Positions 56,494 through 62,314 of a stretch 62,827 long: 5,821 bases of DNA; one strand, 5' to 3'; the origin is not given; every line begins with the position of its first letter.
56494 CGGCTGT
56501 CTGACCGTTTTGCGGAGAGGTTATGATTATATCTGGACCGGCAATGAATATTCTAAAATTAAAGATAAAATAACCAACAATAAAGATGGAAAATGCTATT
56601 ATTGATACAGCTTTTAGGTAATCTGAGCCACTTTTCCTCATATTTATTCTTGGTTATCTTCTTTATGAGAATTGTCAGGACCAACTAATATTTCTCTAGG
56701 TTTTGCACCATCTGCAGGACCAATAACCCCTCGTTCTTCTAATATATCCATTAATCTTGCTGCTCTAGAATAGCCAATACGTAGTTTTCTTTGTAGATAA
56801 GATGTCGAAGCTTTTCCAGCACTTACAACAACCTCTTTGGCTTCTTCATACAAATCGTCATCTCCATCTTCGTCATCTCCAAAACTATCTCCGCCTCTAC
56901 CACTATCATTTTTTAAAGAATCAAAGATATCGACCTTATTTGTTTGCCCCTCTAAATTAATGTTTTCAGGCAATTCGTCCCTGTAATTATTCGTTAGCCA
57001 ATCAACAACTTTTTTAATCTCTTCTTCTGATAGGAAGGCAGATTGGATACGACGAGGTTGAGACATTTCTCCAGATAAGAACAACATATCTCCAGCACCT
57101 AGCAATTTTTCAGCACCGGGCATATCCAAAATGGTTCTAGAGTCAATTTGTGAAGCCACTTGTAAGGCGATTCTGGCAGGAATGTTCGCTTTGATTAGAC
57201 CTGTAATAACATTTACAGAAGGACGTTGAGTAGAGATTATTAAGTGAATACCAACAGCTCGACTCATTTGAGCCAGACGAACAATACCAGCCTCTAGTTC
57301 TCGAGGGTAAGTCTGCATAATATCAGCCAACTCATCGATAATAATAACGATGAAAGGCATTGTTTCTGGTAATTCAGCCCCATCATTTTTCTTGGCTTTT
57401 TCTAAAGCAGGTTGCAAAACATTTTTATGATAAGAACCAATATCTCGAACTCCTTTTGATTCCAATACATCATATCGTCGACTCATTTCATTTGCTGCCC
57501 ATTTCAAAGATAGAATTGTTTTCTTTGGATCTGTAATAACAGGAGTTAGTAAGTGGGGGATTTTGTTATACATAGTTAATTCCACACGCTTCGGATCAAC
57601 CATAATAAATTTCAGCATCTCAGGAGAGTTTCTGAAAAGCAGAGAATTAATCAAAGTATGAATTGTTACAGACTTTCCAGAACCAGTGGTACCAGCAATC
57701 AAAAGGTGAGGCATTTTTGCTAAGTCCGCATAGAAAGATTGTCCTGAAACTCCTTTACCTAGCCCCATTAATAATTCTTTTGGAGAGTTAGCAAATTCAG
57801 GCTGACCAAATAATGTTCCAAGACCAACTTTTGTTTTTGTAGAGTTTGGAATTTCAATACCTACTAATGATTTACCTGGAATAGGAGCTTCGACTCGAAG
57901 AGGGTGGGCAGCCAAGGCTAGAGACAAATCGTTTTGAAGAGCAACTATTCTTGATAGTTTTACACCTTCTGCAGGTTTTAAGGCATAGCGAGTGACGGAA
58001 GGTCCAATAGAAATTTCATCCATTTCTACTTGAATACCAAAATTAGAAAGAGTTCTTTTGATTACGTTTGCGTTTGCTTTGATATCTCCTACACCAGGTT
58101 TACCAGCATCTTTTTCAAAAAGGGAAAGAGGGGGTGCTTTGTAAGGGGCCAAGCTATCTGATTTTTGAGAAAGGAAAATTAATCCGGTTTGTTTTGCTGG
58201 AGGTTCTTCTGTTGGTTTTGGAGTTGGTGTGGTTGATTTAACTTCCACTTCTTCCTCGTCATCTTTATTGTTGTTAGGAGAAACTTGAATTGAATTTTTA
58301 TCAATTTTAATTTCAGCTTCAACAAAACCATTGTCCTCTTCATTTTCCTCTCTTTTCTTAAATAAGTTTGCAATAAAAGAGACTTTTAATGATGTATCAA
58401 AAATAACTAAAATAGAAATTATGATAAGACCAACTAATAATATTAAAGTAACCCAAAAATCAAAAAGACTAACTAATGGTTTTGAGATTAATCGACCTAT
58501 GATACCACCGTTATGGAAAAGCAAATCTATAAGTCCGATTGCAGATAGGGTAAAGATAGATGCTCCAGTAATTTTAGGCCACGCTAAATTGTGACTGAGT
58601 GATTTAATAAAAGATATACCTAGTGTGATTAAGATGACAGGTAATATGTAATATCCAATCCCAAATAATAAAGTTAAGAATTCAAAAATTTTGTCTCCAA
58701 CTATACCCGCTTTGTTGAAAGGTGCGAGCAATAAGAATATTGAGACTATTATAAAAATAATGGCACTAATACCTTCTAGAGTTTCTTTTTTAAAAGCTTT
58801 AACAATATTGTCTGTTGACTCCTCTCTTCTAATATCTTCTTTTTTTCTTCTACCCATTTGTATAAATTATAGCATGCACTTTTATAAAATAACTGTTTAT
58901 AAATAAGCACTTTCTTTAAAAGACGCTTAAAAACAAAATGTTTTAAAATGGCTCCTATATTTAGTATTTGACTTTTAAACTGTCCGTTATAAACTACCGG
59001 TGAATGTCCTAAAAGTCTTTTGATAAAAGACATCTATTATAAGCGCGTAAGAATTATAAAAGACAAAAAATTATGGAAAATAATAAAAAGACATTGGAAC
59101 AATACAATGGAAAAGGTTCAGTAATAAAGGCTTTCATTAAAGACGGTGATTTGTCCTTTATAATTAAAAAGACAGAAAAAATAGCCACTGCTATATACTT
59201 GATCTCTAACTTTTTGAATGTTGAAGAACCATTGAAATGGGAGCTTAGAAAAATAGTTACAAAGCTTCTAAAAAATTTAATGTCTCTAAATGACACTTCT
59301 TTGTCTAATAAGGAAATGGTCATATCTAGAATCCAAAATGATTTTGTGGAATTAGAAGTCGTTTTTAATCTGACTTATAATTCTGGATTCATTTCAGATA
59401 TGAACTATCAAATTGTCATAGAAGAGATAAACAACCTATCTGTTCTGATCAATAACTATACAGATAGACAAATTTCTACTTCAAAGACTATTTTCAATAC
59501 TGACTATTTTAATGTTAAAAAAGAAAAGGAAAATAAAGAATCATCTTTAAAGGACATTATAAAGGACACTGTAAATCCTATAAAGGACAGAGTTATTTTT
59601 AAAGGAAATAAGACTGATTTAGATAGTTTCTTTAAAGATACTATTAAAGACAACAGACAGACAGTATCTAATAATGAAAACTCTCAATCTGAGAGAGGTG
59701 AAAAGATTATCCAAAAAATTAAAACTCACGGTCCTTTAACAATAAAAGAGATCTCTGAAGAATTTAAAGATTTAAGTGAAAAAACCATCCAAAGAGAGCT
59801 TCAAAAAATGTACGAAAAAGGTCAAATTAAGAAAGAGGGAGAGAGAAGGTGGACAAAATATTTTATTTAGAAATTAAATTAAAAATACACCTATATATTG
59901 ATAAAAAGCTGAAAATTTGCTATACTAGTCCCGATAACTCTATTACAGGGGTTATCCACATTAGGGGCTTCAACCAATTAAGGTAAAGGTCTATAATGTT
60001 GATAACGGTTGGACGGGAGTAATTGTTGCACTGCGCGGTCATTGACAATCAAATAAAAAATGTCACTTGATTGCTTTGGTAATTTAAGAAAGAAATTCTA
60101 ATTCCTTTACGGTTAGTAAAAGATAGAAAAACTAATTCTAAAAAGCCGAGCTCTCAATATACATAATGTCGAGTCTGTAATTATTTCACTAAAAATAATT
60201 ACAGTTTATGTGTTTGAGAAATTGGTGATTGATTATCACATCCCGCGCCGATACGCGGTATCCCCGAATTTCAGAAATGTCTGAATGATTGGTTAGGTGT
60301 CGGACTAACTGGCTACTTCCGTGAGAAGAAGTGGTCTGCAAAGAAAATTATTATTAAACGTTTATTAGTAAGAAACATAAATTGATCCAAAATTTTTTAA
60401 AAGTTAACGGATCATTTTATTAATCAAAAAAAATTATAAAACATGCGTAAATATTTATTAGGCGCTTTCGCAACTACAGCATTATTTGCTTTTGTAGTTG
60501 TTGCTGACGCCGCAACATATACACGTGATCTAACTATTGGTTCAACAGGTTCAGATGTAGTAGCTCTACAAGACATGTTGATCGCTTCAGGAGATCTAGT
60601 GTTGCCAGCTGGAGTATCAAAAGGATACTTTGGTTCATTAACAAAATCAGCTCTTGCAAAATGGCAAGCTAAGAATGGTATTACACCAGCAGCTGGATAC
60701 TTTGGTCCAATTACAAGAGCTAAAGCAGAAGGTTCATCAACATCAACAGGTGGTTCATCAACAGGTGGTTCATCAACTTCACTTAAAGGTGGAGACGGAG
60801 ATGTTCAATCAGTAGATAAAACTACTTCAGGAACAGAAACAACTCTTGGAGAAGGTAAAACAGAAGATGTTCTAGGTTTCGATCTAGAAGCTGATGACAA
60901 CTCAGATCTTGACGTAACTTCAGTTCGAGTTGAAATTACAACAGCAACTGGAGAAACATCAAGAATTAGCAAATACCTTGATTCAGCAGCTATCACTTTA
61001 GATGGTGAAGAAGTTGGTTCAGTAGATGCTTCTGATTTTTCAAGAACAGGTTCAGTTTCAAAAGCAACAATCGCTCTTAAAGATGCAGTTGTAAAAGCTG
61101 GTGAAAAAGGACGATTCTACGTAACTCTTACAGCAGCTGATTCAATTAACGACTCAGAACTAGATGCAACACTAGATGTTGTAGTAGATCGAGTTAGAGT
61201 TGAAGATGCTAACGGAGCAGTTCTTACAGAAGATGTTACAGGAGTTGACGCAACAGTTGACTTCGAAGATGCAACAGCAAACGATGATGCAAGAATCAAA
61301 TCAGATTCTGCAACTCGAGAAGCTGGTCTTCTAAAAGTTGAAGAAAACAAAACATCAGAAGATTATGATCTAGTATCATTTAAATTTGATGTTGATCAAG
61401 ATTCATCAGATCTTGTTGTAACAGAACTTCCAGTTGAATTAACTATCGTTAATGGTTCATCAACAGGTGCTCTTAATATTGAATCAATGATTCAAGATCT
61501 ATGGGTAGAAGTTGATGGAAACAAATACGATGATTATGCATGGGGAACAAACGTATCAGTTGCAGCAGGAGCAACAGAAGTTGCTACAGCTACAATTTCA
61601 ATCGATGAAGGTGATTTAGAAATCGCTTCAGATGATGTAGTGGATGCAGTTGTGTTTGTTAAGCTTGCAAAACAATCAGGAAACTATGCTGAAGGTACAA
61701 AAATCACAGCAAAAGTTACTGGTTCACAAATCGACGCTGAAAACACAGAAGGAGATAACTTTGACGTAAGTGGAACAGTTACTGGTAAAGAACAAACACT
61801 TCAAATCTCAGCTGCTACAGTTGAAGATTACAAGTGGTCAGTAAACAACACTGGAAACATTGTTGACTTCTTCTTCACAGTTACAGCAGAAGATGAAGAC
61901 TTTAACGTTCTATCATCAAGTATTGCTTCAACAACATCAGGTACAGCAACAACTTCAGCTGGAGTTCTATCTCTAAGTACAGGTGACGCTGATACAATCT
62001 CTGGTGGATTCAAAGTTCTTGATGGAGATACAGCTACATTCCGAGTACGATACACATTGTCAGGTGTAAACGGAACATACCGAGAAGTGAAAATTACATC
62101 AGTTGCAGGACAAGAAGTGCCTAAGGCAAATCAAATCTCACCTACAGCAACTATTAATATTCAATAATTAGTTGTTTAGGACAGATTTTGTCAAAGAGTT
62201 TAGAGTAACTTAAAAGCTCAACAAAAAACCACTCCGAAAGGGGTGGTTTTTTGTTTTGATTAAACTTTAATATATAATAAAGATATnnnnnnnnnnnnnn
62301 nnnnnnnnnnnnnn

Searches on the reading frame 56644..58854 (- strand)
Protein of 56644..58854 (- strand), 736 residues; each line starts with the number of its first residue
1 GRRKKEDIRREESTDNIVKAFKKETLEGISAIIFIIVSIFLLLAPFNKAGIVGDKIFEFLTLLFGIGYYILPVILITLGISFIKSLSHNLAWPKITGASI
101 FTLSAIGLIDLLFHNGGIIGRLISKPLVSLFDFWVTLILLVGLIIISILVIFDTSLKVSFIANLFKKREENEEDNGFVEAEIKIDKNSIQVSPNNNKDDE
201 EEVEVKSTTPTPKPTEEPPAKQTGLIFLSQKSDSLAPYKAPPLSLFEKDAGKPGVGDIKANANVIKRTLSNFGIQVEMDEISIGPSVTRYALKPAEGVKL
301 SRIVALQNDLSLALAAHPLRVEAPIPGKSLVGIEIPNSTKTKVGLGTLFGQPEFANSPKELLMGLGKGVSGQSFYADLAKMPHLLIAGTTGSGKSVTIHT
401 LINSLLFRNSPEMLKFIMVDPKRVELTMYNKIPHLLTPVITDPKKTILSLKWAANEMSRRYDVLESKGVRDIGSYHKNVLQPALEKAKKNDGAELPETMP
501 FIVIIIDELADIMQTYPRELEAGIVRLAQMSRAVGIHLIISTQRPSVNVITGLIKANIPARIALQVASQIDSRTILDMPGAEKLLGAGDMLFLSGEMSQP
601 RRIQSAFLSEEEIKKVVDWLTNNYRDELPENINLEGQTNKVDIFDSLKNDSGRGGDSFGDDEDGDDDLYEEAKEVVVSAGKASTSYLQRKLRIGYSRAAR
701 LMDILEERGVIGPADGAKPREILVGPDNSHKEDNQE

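Call 90: search_protein_families(library=pfam, proteins=[window:56644-58854:-], max_evalue=0.00001)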
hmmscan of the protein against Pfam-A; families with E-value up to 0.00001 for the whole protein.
window:56644-58854:- (736 aa): 4 families
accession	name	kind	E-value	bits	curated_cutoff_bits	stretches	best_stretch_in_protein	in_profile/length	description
PF01580.24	FtsK_SpoIIIE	-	2.8e-57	194.1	24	1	350-547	7-221/221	FtsK/SpoIIIE family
PF09397.16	FtsK_gamma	-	1.1e-28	99.2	30.6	1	665-724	3-62/63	Ftsk gamma domain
PF17854.6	FtsK_alpha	-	5.4e-27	94.4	22.9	1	241-337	2-101/101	FtsK alpha domain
PF13491.11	FtsK_4TM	-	5.8e-10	39.6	23.1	1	47-157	45-164/171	4TM region of DNA translocase FtsK/SpoIIIE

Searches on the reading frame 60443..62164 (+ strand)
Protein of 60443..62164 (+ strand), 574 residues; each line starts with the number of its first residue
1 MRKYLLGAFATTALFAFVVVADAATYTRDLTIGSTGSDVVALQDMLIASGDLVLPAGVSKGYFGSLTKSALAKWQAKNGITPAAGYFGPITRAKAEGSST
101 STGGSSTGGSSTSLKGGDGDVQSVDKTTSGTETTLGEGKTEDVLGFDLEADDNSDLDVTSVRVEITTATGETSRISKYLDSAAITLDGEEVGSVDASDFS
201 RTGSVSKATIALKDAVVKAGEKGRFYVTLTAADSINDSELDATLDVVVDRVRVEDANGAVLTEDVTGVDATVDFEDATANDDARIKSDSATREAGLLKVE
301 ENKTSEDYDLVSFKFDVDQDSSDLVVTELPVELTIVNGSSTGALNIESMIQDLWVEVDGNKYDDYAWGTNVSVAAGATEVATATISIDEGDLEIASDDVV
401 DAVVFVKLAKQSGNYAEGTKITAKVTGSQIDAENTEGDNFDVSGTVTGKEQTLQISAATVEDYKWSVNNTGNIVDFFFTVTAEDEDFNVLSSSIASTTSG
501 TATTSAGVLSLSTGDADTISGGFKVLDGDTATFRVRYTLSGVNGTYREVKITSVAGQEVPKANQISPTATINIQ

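Call 90: search_protein_families(library=pfam, proteins=[window:60443-62164:+], max_evalue=0.00001)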
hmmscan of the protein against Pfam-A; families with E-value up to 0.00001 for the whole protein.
window:60443-62164:+ (574 aa): 1 family
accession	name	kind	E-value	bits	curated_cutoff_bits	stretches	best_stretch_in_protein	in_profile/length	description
PF01471.23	PG_binding_1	-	6.6e-08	33.1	23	1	35-93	1-55/57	Putative peptidoglycan binding domain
